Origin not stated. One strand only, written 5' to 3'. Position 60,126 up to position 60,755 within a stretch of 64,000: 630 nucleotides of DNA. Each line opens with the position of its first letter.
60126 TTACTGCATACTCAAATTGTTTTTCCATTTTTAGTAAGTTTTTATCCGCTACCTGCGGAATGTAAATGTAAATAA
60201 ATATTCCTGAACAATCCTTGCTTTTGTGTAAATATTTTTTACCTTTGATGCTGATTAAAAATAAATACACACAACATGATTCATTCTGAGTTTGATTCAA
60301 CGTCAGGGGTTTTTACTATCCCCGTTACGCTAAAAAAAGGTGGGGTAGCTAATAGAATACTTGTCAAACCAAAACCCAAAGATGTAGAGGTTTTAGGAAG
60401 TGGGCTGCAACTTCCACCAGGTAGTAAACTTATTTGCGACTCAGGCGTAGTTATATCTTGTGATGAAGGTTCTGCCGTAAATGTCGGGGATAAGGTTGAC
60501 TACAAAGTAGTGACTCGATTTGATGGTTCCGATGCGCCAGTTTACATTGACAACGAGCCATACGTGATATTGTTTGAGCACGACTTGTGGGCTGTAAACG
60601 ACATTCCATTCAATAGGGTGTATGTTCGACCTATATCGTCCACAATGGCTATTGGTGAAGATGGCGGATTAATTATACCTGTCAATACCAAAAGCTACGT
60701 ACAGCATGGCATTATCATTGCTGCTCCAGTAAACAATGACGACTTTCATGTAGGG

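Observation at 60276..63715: Phage chaperonin cassette: a GroEL homologue preceded by a single polypeptide made of 4-6 tandem GroES (cpn10) domains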

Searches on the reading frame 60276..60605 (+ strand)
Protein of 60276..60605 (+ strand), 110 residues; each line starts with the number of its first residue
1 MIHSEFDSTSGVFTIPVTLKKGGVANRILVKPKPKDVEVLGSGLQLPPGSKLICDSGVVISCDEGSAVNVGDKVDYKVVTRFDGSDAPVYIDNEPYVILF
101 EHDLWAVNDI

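Call 6: search_protein_families(library=pfam, proteins=[window:60276-60605:+], max_evalue=10)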
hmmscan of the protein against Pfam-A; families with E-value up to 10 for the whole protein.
seq(110 aa): 1 family
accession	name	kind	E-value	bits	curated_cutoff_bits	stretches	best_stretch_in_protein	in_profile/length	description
PF00166.26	Cpn10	-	0.0001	22.7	21.1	1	25-107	6-92/93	Chaperonin 10 Kd subunit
